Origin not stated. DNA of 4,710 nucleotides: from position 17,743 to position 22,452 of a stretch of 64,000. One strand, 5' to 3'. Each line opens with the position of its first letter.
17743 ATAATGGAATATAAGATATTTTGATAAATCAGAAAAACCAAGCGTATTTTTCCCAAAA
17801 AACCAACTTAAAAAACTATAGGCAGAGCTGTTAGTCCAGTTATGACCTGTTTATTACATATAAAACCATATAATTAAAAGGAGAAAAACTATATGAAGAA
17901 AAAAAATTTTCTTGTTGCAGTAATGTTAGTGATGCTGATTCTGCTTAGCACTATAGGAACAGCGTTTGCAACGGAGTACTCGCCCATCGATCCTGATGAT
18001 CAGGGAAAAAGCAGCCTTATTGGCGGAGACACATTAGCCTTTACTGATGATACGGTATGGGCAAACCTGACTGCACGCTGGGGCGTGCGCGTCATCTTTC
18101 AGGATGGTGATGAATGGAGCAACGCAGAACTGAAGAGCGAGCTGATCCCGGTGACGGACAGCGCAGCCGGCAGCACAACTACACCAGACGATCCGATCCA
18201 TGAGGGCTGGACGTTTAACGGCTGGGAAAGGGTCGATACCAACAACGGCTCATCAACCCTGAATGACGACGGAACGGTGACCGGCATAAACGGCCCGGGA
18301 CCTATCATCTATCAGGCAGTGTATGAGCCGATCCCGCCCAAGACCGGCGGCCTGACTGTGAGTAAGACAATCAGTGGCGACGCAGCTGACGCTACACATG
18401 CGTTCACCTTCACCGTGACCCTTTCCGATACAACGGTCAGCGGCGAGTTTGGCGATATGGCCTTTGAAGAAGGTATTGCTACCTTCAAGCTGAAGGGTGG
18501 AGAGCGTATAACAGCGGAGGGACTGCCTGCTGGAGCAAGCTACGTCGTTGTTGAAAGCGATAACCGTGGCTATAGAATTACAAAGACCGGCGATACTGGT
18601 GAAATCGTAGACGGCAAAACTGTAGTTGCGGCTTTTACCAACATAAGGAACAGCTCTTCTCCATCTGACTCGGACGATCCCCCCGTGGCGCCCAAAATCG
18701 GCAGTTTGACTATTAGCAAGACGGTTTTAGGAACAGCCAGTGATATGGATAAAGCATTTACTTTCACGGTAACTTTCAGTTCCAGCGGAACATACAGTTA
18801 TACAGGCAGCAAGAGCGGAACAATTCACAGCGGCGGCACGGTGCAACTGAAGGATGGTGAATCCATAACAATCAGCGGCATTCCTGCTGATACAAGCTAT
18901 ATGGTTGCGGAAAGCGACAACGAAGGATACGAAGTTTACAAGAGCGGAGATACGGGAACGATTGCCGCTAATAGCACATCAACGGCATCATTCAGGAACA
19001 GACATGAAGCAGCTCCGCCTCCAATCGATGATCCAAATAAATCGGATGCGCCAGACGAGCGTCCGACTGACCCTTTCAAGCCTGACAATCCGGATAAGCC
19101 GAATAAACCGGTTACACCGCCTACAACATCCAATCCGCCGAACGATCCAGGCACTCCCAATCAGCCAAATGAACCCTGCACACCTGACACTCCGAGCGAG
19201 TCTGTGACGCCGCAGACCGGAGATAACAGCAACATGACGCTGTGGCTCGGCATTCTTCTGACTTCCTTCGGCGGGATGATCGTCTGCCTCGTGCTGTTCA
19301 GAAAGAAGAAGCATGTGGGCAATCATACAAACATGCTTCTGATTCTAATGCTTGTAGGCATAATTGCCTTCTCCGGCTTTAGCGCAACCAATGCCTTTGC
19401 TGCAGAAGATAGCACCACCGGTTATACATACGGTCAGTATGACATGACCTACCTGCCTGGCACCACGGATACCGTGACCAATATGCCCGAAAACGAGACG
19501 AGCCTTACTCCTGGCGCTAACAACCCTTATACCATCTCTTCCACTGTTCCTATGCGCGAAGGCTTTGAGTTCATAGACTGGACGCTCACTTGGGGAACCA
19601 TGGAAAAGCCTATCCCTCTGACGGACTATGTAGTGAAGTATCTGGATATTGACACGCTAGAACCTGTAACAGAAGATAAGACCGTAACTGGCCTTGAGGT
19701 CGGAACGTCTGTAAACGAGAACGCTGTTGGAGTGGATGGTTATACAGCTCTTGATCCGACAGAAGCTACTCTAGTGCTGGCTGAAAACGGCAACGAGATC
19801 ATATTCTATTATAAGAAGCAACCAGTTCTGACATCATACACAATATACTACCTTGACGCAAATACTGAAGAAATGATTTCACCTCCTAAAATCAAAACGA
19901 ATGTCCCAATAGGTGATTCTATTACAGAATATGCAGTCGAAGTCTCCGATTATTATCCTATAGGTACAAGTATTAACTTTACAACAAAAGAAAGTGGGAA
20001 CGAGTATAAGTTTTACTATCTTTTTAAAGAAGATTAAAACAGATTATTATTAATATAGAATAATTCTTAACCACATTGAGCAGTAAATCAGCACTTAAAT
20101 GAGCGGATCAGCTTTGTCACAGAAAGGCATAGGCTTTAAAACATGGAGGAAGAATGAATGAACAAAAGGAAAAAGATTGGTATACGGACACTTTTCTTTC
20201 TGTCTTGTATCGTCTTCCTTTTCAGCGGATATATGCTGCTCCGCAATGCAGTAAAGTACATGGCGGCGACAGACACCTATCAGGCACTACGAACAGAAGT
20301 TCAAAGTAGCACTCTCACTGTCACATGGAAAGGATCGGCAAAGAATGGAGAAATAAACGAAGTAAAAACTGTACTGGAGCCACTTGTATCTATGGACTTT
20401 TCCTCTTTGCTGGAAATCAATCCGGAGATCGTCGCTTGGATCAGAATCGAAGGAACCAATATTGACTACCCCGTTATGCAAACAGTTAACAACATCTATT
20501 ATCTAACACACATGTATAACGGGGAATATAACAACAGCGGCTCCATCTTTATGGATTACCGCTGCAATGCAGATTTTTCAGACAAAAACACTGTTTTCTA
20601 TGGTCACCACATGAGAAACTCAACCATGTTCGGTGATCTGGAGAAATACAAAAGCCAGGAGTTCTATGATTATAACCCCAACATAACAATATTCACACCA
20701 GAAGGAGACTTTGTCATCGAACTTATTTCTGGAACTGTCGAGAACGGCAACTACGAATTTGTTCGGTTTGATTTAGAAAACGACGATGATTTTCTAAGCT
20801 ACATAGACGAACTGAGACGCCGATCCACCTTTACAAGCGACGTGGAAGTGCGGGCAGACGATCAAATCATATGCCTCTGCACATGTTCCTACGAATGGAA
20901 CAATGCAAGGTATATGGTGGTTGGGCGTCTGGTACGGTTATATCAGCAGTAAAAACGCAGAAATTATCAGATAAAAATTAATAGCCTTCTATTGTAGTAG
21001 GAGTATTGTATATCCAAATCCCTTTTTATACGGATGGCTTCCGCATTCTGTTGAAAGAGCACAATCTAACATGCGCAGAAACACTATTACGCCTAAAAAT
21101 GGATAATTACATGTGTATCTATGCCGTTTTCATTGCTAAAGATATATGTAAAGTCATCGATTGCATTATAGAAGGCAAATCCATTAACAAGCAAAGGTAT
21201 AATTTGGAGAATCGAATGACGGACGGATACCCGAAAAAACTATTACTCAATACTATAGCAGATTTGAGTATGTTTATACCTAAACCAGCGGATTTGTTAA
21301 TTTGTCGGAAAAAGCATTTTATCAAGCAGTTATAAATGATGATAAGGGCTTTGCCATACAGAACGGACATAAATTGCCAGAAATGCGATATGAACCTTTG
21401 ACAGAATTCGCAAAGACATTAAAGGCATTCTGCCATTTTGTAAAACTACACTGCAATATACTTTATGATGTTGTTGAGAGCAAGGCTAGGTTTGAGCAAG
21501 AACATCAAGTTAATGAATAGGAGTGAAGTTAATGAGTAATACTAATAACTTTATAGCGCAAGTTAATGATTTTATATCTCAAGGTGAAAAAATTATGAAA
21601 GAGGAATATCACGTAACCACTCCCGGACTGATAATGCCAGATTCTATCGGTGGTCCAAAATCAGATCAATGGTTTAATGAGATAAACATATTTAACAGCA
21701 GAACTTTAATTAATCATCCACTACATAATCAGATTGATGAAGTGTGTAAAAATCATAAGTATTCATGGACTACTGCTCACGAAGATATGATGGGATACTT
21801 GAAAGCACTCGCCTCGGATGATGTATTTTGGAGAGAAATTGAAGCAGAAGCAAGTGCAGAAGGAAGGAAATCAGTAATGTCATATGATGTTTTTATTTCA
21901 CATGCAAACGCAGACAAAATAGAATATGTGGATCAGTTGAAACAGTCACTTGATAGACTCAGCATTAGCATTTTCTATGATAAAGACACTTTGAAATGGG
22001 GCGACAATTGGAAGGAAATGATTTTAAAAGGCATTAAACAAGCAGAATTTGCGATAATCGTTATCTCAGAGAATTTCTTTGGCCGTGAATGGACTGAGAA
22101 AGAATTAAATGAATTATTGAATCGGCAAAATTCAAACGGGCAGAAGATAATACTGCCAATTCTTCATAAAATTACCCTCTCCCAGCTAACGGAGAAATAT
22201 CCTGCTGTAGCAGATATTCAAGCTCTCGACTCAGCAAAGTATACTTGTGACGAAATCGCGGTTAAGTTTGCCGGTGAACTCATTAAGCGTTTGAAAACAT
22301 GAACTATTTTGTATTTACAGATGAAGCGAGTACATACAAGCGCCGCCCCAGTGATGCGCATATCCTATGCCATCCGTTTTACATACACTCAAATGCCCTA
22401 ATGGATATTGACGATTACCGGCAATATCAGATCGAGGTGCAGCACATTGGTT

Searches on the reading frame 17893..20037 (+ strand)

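Call 10: search_protein_families(library=pfam, proteins=[window:17893-20037:+], max_evalue=0.001)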
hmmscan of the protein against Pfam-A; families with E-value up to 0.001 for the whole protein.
window:17893-20037:+ (714 aa): 2 families
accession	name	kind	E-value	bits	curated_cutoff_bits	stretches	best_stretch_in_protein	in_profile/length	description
PF24547.1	DUF7601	-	2.2e-49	167.3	27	2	270-370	1-115/116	Domain of unknown function (DUF7601)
PF19407.5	DUF5979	-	3.9e-16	60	25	2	154-250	1-101/104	Domain of unknown function (DUF5979)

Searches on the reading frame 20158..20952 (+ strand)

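Call 10: search_protein_families(library=pfam, proteins=[window:20158-20952:+], max_evalue=0.001)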
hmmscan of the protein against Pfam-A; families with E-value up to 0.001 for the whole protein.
window:20158-20952:+ (264 aa): 1 family
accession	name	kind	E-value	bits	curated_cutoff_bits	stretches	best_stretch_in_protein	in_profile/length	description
PF04203.18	Sortase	-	1.4e-11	44.7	26.6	1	95-259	1-125/125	Sortase domain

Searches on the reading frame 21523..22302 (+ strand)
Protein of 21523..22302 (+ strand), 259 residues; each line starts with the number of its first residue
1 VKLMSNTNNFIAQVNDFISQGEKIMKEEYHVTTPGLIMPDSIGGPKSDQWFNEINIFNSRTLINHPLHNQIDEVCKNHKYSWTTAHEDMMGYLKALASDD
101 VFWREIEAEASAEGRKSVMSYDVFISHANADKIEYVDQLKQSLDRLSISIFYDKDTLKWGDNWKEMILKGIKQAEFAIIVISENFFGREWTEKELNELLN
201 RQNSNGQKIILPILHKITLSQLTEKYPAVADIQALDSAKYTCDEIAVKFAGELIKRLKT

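Call 11: search_protein_families(library=pfam, proteins=[window:21523-22302:+], max_evalue=0.001)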
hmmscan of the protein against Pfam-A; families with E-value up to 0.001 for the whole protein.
window:21523-22302:+ (259 aa): 3 families
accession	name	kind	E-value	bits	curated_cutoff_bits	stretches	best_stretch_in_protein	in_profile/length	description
PF13676.11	TIR_2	-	7.3e-21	75.3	28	1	123-238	1-109/122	TIR domain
PF01582.25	TIR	-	1.4e-13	51.5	21.3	1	121-212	2-94/179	TIR domain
PF08937.16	ThsB_TIR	-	0.00059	20.6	21.2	0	124-210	1-91/100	Thoeris protein ThsB, TIR-like domain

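Call 12: search_protein_families(library=ncbifam, proteins=[window:21523-22302:+], max_evalue=0.01)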
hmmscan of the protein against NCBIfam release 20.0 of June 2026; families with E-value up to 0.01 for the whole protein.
window:21523-22302:+ (259 aa): 3 families
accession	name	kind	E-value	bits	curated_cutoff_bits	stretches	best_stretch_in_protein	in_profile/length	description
NF042941.1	Retron_TIR_antiphage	equivalog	3.3e-27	95.4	600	1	112-233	331-451/464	TIR domain-containing anti-phage reverse transcriptase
NF058526.1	Thoeris_type3_ThcB4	equivalog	1.1e-06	27.8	220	1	123-198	130-205/375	Thoeris type III anti-phage system protein ThcB4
NF040588.1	FxsC_Nterm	equivalog_domain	0.0055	16.7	130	1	149-214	47-117/182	TIR-like protein FxsC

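Call 80: search_protein_families(library=padloc, proteins=[window:21523-22302:+], max_evalue=0.01)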
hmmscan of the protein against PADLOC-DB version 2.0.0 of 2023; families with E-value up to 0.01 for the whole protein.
window:21523-22302:+ (259 aa): 12 families
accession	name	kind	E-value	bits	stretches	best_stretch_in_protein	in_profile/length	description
PDLC05062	PDC-S66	-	7.3e-46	154.9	1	109-250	137-277/282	-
PDLC00417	ThsB1|ThsB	-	5e-29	99.8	1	117-250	163-296/303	TIR-like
PDLC02961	RT-TIR_XII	-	7.3e-14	49.5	1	106-236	333-456/475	single gene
PDLC02962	RT-TIR_XII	-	1.1e-13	48.9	1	109-245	334-468/478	single gene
PDLC00426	ThsB1|ThsB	-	6.5e-08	30.2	1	106-197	223-320/352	TIR-like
PDLC00424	ThsB1|ThsB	-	9.9e-08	30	1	119-250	100-229/234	TIR-like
PDLC03015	TIR-NLR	-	1.9e-07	28.2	1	123-216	4-95/824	-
PDLC02421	Aga_TIR-PNTD1-PNTD2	-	7.6e-07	26.6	1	122-213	5-98/430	Class I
PDLC02403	Aga_TIR-PNTD1-PNTD2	-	7e-06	23.3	1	123-205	5-88/443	Class I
PDLC00425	ThsB1|ThsB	-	2e-05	21.9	1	118-236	249-369/389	TIR-like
PDLC03957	bSEFIR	-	0.00024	19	1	114-185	30-105/412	-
PDLC00434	ThsB1|ThsB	-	0.0027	14.8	1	122-210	140-227/396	TIR-like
